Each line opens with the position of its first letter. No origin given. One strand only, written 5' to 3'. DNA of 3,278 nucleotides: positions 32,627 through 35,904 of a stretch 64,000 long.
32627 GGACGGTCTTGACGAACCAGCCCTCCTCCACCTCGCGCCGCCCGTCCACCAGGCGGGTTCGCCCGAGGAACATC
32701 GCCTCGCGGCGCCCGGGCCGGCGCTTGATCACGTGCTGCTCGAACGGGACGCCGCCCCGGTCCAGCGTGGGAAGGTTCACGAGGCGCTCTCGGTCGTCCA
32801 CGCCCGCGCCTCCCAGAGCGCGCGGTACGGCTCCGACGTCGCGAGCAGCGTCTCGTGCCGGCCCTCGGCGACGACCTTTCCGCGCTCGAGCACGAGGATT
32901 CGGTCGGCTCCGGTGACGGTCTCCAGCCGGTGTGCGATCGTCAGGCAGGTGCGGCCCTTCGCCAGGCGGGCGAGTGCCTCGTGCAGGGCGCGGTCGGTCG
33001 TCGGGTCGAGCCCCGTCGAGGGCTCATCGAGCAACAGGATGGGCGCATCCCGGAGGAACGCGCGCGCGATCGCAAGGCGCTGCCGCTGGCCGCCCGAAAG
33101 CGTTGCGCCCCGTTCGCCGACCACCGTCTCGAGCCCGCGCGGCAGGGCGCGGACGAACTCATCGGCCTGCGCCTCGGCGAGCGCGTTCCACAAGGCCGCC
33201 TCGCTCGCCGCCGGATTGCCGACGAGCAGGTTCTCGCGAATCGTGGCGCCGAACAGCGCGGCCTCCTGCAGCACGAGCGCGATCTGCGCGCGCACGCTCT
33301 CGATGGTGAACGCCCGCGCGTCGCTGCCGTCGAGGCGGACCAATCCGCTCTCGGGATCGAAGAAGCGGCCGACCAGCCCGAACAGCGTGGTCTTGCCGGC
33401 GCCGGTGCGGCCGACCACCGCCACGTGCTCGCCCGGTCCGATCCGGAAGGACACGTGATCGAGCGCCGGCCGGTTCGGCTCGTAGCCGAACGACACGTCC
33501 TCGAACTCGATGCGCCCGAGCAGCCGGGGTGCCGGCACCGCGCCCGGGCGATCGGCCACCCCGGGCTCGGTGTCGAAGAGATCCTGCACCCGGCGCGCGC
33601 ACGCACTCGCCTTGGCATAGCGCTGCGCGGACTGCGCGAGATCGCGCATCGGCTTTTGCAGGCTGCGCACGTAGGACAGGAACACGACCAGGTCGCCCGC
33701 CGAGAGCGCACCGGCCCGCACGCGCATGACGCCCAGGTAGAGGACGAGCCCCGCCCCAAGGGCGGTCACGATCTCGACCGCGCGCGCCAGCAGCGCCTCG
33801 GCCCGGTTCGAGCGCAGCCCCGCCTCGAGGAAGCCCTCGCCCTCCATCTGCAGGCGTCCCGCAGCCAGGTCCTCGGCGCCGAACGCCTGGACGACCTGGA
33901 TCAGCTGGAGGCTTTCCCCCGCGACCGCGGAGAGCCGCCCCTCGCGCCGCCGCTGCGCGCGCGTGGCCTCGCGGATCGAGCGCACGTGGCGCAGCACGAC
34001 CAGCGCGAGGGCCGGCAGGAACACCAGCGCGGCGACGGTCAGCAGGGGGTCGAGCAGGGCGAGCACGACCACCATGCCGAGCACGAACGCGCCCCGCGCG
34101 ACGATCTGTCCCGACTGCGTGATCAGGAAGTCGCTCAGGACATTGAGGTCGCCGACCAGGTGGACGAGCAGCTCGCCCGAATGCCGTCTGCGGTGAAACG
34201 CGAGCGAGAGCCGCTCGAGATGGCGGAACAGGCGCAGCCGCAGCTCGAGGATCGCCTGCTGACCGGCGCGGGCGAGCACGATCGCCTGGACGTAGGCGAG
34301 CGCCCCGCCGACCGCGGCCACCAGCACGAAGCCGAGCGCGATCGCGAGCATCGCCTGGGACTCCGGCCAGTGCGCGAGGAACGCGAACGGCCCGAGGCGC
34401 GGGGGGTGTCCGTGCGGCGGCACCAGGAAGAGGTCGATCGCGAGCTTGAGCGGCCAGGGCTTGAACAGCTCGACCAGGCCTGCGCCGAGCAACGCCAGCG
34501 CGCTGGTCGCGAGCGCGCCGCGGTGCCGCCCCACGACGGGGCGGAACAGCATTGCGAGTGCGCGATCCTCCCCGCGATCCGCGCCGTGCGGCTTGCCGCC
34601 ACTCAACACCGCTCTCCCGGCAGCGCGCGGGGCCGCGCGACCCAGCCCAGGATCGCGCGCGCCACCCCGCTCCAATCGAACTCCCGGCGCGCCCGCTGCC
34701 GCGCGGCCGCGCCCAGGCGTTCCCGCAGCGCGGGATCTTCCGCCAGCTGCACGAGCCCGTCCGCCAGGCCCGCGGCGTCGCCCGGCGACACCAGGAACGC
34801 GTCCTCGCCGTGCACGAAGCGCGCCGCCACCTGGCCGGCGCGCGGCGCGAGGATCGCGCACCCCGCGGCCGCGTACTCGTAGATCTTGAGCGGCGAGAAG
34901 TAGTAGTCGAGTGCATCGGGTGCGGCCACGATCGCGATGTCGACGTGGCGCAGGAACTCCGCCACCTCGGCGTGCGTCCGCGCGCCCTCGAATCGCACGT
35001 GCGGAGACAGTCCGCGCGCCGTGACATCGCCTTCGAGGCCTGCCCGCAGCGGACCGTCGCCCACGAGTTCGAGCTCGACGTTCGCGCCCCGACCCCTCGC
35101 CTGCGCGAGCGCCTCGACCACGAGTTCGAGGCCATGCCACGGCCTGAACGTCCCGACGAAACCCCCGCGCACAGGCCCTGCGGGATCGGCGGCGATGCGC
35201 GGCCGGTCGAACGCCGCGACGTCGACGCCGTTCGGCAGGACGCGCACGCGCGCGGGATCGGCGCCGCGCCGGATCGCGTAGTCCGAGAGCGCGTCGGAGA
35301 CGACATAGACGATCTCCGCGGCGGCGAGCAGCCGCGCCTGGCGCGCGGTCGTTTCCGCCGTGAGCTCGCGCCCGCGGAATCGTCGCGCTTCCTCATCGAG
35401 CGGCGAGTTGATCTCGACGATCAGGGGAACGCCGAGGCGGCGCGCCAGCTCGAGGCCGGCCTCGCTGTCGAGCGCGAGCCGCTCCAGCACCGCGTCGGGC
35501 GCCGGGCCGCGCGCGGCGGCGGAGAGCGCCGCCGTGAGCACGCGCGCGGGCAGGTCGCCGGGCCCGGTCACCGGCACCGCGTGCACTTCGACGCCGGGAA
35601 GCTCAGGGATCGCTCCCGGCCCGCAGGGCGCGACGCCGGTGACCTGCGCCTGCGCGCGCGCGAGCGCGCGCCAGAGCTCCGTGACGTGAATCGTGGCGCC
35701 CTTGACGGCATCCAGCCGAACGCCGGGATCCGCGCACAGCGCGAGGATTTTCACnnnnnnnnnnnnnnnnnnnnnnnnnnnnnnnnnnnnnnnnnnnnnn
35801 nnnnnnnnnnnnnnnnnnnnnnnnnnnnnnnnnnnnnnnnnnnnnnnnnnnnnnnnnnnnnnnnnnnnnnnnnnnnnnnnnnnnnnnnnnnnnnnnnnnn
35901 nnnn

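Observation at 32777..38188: Glycosyltransferase x3 + MsbA-like ABC exporter + APH-like phosphotransferase operon fused to cassette copy 1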

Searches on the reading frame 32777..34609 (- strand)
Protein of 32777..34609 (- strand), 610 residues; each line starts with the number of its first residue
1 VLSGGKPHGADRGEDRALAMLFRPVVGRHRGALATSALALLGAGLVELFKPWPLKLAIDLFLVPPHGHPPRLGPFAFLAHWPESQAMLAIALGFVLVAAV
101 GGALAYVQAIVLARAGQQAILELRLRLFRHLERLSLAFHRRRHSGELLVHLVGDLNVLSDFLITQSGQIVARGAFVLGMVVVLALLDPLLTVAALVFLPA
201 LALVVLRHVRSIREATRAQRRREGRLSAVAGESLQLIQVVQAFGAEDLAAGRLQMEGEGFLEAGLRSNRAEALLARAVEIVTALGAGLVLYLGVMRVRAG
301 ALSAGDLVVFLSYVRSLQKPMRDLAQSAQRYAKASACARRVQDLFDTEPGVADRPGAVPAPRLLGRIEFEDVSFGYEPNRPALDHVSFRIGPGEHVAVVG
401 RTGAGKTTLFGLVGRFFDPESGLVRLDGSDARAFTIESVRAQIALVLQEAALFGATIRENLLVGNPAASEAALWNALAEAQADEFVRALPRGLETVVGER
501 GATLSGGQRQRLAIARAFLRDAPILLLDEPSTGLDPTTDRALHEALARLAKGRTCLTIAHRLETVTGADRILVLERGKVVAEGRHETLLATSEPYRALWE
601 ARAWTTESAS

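Call 6: search_protein_families(library=pfam, proteins=[window:32777-34609:-], max_evalue=0.01)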
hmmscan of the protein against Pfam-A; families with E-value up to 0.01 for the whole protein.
window:32777-34609:- (610 aa): 4 families
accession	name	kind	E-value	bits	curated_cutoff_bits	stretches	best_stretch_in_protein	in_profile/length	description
PF00664.28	ABC_membrane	-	1.5e-39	136.8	28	1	36-321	4-274/274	ABC transporter transmembrane region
PF00005.33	ABC_tran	-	2.5e-30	106.3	25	1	383-531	1-136/137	ABC transporter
PF13304.12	AAA_21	-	6.2e-06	26.9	27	1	504-551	238-288/304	AAA domain, putative AbiEii toxin, Type IV TA system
PF02463.25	SMC_N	-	6.3e-05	22.9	40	1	503-573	136-210/220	RecF/RecN/SMC N terminal domain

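Call 10: search_protein_families(library=ncbifam, proteins=[window:32777-34609:-], max_evalue=0.01)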
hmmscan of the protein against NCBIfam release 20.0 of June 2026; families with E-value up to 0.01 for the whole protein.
window:32777-34609:- (610 aa): 189 families (the best 25 are shown)
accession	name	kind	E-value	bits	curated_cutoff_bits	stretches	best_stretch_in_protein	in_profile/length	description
TIGR02203.1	MsbA_lipidA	equivalog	5e-120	401.7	602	1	81-599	48-566/572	lipid A export permease/ATP-binding protein MsbA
TIGR02204.1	MsbA_rel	hypoth_equivalog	2e-119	399.8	780.4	1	86-598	59-571/576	ABC transporter, permease/ATP-binding protein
NF010178.0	PRK13657.1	equivalog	3.1e-102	342.9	733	1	84-608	55-576/588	glucan ABC transporter ATP-binding protein/ permease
NF052233.1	CphA_assoc_ABC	equivalog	5.5e-102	342.4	880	1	91-607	232-748/766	cyanophycin metabolism-associated ABC transporter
NF045513.1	HepA_fam_ABC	equivalog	5.6e-101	338.8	725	1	91-591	98-598/610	heterocyst formation ABC transporter subunit HepA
TIGR01846.1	type_I_sec_HlyB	subfamily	1.4e-99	334.2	725.55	1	88-601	179-691/694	type I secretion system permease/ATPase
TIGR03375.1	type_I_sec_LssB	subfamily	4.2e-96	322.8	693.1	1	86-591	187-691/696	type I secretion system permease/ATPase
TIGR03796.1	NHLM_micro_ABC1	equivalog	2e-95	320.5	853.3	1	89-598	195-708/710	NHLP family bacteriocin export ABC transporter peptidase/permease/ATPase subunit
NF008381.0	PRK11176.1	equivalog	1.5e-94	317.5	867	1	86-599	63-576/582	lipid A ABC transporter ATP-binding protein/permease MsbA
TIGR00958.1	3a01208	subfamily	8.5e-93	311.9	874.6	1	95-598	216-710/711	antigen peptide transporter 2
TIGR03797.1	NHLM_micro_ABC2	equivalog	4.4e-83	279.9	709.4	1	84-593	172-676/686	NHLP bacteriocin export ABC transporter permease/ATPase subunit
TIGR02868.1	CydC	equivalog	1.6e-82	277.8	329.05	1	111-562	76-530/530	thiol reductant ABC exporter subunit CydC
TIGR02857.1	CydD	equivalog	1.1e-81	275.4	435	1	84-574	40-529/529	thiol reductant ABC exporter subunit CydD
NF008364.0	PRK11160.1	equivalog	4.6e-81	273.1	630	1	105-599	77-572/575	heme ABC transporter ATP-binding protein/permease CydC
NF008055.0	PRK10789.1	equivalog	8.8e-77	258.9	845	1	92-600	61-569/590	SmdA family multidrug ABC transporter permease/ATP-binding protein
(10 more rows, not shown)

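Call 79: search_protein_families(library=padloc, proteins=[window:32777-34609:-], max_evalue=0.001)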
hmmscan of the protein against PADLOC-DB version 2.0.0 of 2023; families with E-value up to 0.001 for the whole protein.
window:32777-34609:- (610 aa): 3 families
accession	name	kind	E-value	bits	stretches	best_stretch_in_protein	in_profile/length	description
PDLC04135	mad3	-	2.4e-33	114.2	2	498-588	258-356/374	mads_3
PDLC04140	mad8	-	3e-08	31.5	1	381-551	15-218/314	mads_8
PDLC02980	AriA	-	3.9e-06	25.1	0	504-548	238-285/304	-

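Call 102: search_solved_structures(query=window:32777-34609:-, max_evalue=1e-40)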
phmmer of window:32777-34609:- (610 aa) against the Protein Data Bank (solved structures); distinct sequences matched with E-value up to 1e-40: 251 (the best 60 are shown).
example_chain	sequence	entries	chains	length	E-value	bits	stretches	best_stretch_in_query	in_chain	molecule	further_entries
9nfi_A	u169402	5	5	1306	1e-126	426.9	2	87-597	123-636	Permeability Glycoprotein (P-gp)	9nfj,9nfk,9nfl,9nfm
8zpx_B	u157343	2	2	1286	5.3e-126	424.5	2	86-593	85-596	ABC transporter B family member 1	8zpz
9juj_A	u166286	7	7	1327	5.6e-126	424.5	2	86-593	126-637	ABC transporter B family member 1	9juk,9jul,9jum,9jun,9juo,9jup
8woi_A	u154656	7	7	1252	2e-125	422.7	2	92-598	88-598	ABC transporter B family member 19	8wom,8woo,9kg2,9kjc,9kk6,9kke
8zq4_B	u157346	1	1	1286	3.4e-125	421.9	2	86-593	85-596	ABC transporter B family member 1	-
8wp0_A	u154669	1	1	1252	1.2e-124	420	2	92-598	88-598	ABC transporter B family member 19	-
36cg_U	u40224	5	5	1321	6e-124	417.7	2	97-596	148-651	Bile salt export pump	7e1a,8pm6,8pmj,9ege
7dv5_U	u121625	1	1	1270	6.2e-124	417.7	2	97-596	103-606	Bile salt export pump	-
8pmd_A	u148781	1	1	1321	1.6e-123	416.4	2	97-596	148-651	Bile salt export pump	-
9n1y_A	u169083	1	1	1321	5.5e-123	414.6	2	97-596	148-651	Bile salt export pump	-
7niu_A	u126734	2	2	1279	7.1e-122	410.9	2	104-595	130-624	Isoform 2 of Phosphatidylcholine translocator ABCB4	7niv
6s7p_A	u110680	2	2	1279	4.6e-121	408.2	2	104-595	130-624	Phosphatidylcholine translocator ABCB4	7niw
8gmg_A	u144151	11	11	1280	6e-121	407.9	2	103-592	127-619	ATP-dependent translocase ABCB1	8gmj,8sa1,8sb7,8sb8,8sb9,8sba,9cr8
6qex_A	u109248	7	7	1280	7.4e-121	407.5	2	103-592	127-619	Multidrug resistance protein 1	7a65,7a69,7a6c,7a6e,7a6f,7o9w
8y6h_A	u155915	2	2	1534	1.2e-120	406.8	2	103-592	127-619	ATP-dependent translocase ABCB1,mNeonGreen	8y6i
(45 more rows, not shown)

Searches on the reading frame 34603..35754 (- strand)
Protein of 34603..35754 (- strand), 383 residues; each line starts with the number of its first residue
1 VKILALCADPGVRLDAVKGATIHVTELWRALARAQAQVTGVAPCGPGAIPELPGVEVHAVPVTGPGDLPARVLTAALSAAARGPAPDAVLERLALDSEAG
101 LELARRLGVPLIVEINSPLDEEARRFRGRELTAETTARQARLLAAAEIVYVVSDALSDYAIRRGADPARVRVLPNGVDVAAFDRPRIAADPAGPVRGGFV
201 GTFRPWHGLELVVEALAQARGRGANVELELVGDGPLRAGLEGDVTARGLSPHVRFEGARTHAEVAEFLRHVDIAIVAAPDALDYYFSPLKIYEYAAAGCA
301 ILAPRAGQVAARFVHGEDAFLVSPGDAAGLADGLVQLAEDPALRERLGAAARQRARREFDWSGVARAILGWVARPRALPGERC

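Call 6: search_protein_families(library=pfam, proteins=[window:34603-35754:-], max_evalue=0.01)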
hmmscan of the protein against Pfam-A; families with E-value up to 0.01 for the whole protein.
window:34603-35754:- (383 aa): 5 families
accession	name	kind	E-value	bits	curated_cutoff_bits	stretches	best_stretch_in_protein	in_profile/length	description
PF13692.12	Glyco_trans_1_4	-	1.8e-20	74.1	27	1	198-340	5-142/142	Glycosyl transferases group 1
PF00534.26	Glycos_transf_1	-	1.2e-19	71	26.4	1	199-354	20-172/172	Glycosyl transferases group 1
PF13439.12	Glyco_transf_4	-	5.3e-17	62.8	28.5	1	18-180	2-169/170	Glycosyltransferase Family 4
PF13579.12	Glyco_trans_4_4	-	5.4e-15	56.5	29.7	1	19-176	2-158/158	Glycosyl transferase 4-like domain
PF13524.12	Glyco_trans_1_2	-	1.9e-13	51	25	1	214-369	7-143/144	Glycosyl transferase-like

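Call 10: search_protein_families(library=ncbifam, proteins=[window:34603-35754:-], max_evalue=0.01)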
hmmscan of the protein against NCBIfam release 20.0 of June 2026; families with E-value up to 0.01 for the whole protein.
window:34603-35754:- (383 aa): 20 families
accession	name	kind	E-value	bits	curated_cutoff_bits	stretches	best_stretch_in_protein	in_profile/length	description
TIGR04063.1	stp3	hypoth_equivalog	3.6e-29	101.9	442.05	1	93-363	101-383/397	TIGR04063 family PEP-CTERM/XrtA system glycosyltransferase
NF041876.1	EPS_EpsE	equivalog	4.9e-24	85.3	400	1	139-367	155-388/389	exopolysaccharide biosynthesis GT4 family glycosyltransferase EpsE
TIGR03088.1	stp2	hypoth_equivalog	1.5e-17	63.8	409.05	1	152-366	143-364/374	TIGR03088 family PEP-CTERM/XrtA system glycosyltransferase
NF007640.0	PRK10307.1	subfamily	9.2e-16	57.7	276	1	136-367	162-399/411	WcaI family glycosyltransferase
TIGR03449.1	mycothiol_MshA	equivalog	5.1e-14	52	462.5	1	95-368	112-396/406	D-inositol-3-phosphate glycosyltransferase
TIGR03999.1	thiol_BshA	equivalog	6.2e-12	45.1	273.7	1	145-362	144-360/375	N-acetyl-alpha-D-glucosaminyl L-malate synthase BshA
TIGR02149.1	glgA_Coryne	subfamily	1.1e-09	37.9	302.4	1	286-367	293-382/391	glycogen synthase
NF041879.1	EPS_EpsH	equivalog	6.2e-09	35.1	800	1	170-371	213-415/431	exopolysaccharide biosynthesis glycosyltransferase EpsH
TIGR04005.1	wcaL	equivalog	5.9e-08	32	537.6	1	129-366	158-397/406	colanic acid biosynthesis glycosyltransferase WcaL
NF047676.1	TeichurnBiosyTuaH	equivalog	7.4e-08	31.7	550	1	139-302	152-317/384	teichuronic acid biosynthesis protein TuaH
NF053787.1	GlcN_PG_synth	equivalog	1.5e-07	30.6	480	1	262-369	253-353/361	N-acetylglucosaminyl phosphatidylglycerol synthase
NF041010.1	glycosy_Agl16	equivalog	9.2e-07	28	575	1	143-369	131-345/352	glycosylation protein Agl16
TIGR04047.1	MSMEG_0565_glyc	hypoth_equivalog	2.1e-06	27.1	259.85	0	290-369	292-368/373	MSMEG_0565 family glycosyltransferase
NF038298.1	EPS_HpsO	equivalog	2.7e-06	26.4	575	1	198-370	205-382/388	hormogonium polysaccharide biosynthesis glycosyltransferase HpsO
NF038229.1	Glyco4_Geo_Pelo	equivalog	1.1e-05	24.6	400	1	74-360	44-321/338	GPMC system family 4 glycosyltransferase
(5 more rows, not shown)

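Call 79: search_protein_families(library=padloc, proteins=[window:34603-35754:-], max_evalue=0.001)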
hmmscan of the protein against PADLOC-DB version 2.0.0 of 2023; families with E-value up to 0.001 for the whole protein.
window:34603-35754:- (383 aa): 0 families

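Call 101: search_solved_structures(query=window:34603-35754:-, max_evalue=0.00001)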
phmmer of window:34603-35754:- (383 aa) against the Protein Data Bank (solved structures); distinct sequences matched with E-value up to 0.00001: 11.
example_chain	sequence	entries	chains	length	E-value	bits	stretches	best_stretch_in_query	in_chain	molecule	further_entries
6kih_A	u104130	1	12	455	7.9e-12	47.9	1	141-366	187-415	Tll1590 protein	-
4n9w_A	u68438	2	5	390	6.1e-11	45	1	171-369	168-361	GDP-mannose-dependent alpha-(1-2)-phosphatidylinositol mannosyltransferase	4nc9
2gej_A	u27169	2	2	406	6.4e-11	44.9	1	171-369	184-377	PHOSPHATIDYLINOSITOL MANNOSYLTRANSFERASE (PimA)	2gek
7qsg_A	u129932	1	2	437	1.5e-10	43.8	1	103-367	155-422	D-inositol 3-phosphate glycosyltransferase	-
3c4q_A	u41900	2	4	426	1.7e-10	43.5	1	108-367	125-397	Predicted glycosyltransferases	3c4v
3c48_A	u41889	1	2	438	1.8e-10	43.5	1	108-367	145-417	Predicted glycosyltransferases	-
4xso_B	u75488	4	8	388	5.2e-08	35.4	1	135-362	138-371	Alr3699 protein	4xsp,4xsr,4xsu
2jjm_A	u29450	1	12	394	5.9e-08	35.2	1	201-359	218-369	GLYCOSYL TRANSFERASE, GROUP 1 FAMILY PROTEIN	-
3mbo_A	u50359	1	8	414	6.5e-08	35.1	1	201-359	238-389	Glycosyltransferase, group 1 family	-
3okc_A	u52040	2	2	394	5.5e-07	32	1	155-368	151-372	GDP-mannose-dependent alpha-(1-6)-phosphatidylinositol monomannoside mannosyltransferase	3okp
3oka_A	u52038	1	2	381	7.5e-07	31.6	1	155-364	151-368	GDP-mannose-dependent alpha-(1-6)-phosphatidylinositol monomannoside mannosyltransferase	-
